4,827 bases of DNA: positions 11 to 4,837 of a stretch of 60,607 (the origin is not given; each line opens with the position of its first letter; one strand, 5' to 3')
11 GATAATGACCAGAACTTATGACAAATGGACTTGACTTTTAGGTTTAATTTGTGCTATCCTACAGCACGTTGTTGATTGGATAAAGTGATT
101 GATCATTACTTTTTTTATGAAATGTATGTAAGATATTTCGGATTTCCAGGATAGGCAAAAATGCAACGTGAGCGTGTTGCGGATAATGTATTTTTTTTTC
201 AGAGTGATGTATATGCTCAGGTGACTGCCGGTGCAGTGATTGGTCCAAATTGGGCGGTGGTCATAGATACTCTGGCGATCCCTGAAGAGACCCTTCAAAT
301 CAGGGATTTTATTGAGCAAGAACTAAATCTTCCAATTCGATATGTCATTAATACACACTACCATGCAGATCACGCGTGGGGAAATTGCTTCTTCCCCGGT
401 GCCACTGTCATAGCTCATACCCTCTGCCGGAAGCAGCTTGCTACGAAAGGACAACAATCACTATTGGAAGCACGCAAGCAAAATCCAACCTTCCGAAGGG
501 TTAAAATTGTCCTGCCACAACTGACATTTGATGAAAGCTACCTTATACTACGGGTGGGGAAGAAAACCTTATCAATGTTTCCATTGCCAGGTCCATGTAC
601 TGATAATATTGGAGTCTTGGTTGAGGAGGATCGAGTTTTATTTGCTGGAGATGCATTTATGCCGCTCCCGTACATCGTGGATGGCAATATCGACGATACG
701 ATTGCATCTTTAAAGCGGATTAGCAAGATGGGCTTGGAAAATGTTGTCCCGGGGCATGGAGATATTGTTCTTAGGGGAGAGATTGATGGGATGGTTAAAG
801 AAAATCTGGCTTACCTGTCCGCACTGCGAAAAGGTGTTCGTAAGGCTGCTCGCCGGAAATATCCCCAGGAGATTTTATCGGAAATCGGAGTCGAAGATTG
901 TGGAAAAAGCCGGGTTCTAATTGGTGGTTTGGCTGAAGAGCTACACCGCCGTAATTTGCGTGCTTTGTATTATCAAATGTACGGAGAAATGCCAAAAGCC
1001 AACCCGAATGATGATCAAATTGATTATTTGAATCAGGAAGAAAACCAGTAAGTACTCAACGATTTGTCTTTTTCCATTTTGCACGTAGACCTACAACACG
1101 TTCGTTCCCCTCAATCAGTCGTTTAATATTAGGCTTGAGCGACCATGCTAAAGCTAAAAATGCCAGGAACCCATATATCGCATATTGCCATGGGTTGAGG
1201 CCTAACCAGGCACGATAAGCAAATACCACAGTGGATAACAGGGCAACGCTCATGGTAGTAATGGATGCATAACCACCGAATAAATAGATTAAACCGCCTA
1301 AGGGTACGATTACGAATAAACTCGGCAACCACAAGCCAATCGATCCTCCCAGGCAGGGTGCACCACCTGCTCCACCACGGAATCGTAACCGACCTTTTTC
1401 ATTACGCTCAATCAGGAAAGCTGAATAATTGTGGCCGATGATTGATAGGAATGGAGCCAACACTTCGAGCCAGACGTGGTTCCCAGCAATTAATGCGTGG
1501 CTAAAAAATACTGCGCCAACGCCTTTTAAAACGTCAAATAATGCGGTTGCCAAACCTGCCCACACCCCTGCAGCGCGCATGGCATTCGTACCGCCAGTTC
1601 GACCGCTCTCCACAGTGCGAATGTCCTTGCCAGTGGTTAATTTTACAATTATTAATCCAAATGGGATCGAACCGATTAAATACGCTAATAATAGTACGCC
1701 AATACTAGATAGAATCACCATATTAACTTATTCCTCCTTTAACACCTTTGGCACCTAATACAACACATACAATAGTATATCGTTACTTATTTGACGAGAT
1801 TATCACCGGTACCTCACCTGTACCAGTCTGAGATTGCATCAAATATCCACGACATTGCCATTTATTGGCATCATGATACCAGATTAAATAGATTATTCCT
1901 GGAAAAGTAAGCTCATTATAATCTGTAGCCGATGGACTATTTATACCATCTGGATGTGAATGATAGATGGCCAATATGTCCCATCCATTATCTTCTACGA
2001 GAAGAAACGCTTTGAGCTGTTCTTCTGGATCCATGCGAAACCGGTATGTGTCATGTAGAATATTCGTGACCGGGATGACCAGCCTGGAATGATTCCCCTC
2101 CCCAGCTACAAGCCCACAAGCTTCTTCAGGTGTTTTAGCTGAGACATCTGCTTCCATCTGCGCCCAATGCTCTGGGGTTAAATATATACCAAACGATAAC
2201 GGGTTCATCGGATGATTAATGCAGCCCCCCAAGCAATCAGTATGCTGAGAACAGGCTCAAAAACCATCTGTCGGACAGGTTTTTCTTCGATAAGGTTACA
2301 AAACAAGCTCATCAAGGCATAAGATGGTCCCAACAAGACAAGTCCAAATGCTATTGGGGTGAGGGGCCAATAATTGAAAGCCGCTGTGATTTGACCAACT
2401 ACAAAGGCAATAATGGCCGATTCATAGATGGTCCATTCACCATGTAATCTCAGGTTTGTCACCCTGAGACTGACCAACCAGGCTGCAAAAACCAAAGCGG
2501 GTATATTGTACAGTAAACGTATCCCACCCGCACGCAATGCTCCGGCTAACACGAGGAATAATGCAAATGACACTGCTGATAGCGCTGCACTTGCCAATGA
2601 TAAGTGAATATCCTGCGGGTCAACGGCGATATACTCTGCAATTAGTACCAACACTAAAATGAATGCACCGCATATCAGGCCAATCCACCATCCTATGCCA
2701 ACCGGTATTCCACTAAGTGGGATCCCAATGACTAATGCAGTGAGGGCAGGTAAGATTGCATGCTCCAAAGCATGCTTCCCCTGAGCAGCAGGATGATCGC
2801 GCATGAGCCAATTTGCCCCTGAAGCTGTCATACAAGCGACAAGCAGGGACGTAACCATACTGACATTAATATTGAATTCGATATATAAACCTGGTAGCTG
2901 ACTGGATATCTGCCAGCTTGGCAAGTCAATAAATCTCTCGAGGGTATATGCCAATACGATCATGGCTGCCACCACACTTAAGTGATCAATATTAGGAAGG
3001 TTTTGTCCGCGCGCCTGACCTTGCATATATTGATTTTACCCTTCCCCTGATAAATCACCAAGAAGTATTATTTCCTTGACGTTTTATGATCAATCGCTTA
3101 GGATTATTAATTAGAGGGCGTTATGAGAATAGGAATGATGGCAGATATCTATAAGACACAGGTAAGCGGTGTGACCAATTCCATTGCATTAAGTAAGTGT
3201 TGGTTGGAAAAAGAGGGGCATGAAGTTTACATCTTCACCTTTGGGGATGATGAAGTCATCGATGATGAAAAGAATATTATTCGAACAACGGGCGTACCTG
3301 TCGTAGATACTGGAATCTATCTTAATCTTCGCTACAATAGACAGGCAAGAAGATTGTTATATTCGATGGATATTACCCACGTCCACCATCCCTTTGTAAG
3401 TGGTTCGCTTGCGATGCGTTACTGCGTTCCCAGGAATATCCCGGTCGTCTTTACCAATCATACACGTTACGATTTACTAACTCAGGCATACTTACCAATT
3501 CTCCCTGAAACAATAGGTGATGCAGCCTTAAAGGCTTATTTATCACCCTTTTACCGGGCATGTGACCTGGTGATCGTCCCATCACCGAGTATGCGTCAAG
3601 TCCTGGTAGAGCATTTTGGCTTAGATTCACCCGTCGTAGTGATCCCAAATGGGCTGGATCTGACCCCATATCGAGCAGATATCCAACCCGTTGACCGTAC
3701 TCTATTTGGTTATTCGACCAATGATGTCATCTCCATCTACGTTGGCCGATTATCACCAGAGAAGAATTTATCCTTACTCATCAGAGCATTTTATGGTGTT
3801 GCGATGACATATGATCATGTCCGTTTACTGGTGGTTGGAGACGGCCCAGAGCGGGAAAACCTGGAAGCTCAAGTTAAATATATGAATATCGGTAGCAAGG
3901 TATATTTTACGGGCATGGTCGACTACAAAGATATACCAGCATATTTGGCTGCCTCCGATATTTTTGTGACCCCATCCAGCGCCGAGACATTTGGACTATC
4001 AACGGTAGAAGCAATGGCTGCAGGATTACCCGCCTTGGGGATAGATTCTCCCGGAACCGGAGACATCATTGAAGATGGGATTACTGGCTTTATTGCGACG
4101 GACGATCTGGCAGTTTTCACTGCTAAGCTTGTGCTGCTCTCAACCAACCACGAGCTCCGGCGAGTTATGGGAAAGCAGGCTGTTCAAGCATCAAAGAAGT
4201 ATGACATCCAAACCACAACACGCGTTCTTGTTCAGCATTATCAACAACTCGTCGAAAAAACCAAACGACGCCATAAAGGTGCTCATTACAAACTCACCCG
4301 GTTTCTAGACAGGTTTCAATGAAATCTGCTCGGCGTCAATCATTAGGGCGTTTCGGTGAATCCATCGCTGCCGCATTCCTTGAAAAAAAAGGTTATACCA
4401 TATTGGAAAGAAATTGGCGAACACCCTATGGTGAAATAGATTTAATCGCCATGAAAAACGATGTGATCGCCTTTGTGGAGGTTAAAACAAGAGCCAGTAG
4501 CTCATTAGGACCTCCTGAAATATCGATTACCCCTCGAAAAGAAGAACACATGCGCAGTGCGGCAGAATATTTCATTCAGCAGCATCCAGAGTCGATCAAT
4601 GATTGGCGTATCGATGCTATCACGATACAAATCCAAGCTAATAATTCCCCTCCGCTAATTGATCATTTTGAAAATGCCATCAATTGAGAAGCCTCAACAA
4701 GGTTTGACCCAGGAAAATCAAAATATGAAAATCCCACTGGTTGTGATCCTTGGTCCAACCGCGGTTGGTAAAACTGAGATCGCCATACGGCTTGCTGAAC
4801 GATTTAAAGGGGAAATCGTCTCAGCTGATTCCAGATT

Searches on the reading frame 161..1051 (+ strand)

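Call 37: search_protein_families(library=pfam, proteins=[window:161-1051:+], max_evalue=0.00001)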
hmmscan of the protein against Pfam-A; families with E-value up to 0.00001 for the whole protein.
window:161-1051:+ (296 aa): 1 family
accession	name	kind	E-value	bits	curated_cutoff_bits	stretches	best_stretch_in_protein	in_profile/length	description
PF00753.33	Lactamase_B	-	8.9e-19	68.6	22.7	1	20-199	5-196/196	Metallo-beta-lactamase superfamily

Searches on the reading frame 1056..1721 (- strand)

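Call 37: search_protein_families(library=pfam, proteins=[window:1056-1721:-], max_evalue=0.00001)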
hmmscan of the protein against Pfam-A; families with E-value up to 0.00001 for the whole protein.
window:1056-1721:- (221 aa): 1 family
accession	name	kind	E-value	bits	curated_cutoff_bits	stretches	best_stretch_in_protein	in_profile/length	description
PF02660.20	G3P_acyltransf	-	1.9e-32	113.1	24.1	1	12-202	1-164/164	Glycerol-3-phosphate acyltransferase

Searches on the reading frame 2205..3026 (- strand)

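Call 37: search_protein_families(library=pfam, proteins=[window:2205-3026:-], max_evalue=0.00001)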
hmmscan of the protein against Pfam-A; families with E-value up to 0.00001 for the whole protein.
window:2205-3026:- (273 aa): 1 family
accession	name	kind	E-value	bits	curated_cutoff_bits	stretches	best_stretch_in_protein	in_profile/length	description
PF18900.5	DUF5656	-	1.4e-14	54.4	23.3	1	43-257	9-227/242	Protein of unknown function (DUF5656)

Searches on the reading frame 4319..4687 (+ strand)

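Call 37: search_protein_families(library=pfam, proteins=[window:4319-4687:+], max_evalue=0.00001)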
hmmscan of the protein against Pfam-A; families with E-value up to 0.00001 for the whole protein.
window:4319-4687:+ (122 aa): 2 families
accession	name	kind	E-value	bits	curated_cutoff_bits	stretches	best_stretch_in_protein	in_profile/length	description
PF02021.23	UPF0102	-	3.9e-28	98.1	23.6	1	13-103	1-80/80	Uncharacterised protein family UPF0102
PF08378.17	NERD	-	5e-07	30.6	22.1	1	10-64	2-63/111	Nuclease-related domain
